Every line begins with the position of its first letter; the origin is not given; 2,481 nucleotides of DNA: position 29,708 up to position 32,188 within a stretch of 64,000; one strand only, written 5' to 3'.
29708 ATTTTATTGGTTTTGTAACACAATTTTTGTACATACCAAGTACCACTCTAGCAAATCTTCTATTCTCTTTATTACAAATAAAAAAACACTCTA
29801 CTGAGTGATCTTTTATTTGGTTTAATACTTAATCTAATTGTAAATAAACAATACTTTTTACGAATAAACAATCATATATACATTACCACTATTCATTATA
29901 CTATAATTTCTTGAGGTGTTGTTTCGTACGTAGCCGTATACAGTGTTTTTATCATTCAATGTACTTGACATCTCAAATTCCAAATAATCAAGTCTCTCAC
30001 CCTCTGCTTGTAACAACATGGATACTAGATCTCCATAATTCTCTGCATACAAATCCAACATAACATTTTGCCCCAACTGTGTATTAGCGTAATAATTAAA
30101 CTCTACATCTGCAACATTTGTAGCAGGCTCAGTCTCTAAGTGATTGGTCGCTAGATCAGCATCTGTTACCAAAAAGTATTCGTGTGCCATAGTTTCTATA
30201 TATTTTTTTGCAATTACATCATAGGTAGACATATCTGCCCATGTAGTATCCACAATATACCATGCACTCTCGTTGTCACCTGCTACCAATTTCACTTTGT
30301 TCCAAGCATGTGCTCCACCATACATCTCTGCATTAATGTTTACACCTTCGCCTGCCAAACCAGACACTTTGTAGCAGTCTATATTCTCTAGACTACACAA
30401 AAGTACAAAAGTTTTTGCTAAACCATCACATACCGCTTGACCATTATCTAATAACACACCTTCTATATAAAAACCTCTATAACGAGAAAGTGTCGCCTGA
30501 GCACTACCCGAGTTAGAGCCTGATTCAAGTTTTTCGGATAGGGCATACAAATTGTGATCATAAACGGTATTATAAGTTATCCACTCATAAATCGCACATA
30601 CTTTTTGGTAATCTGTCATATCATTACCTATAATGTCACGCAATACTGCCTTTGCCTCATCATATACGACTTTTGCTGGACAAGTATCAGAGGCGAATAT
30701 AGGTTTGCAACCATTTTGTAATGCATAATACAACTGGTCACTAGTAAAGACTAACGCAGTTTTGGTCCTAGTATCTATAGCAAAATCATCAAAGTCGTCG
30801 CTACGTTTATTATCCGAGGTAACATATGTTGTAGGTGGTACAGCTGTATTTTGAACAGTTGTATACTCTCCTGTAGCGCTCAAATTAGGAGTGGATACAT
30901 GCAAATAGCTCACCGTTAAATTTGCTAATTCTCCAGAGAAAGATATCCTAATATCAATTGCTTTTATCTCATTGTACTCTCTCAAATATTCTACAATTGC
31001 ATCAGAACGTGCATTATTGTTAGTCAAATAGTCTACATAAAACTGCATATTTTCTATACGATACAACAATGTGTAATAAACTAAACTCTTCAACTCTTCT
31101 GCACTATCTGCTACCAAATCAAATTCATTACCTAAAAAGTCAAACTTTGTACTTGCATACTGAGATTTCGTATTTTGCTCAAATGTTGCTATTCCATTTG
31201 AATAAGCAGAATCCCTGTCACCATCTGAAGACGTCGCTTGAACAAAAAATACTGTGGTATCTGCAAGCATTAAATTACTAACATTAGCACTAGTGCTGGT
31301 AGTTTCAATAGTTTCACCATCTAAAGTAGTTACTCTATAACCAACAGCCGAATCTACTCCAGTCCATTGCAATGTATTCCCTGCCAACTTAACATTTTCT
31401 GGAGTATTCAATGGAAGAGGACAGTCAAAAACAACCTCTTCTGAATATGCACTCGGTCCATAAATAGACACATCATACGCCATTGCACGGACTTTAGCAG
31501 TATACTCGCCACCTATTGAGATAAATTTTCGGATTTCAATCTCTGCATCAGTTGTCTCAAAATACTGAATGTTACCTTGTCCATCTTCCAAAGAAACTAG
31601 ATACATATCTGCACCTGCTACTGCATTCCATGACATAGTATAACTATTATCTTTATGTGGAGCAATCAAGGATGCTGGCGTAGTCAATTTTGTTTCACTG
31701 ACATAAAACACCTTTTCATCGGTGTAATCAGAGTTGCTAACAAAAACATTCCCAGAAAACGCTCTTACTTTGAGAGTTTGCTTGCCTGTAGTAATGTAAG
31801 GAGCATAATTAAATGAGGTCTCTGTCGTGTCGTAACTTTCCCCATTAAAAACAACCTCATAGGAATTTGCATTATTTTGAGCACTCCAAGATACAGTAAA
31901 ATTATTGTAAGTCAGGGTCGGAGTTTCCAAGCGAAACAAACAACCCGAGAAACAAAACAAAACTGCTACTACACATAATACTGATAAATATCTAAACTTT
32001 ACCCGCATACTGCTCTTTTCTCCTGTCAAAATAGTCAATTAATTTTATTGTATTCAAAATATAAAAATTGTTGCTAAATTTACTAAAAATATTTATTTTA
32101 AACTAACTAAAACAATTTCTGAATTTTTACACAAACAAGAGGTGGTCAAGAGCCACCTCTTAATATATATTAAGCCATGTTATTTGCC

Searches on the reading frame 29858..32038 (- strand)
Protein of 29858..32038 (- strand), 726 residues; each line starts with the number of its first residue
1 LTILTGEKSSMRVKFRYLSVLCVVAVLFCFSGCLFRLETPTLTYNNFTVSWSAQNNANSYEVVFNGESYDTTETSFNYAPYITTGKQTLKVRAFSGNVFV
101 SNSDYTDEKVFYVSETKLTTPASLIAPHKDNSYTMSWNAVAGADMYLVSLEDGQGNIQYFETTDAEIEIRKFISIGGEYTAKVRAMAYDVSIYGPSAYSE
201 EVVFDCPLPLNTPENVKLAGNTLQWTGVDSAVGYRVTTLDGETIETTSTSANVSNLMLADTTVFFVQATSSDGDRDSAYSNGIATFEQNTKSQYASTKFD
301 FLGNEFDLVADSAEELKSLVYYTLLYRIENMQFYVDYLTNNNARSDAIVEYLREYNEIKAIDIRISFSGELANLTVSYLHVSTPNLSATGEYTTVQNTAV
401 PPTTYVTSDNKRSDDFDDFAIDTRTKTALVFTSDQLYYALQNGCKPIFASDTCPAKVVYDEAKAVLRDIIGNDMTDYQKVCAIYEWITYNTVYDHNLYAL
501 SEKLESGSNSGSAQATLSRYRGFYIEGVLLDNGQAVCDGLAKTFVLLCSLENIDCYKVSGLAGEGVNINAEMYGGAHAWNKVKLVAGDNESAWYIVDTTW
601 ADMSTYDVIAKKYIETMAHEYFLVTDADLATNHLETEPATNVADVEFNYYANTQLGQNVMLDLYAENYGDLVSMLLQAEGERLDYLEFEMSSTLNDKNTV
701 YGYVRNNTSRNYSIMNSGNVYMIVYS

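Call 7: search_protein_families(library=pfam, proteins=[window:29858-32038:-])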
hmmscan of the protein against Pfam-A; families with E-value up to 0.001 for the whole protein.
window:29858-32038:- (726 aa): 1 family
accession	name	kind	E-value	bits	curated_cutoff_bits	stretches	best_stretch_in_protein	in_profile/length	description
PF01841.26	Transglut_core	-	4.7e-08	33.7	23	1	464-597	2-107/108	Transglutaminase-like superfamily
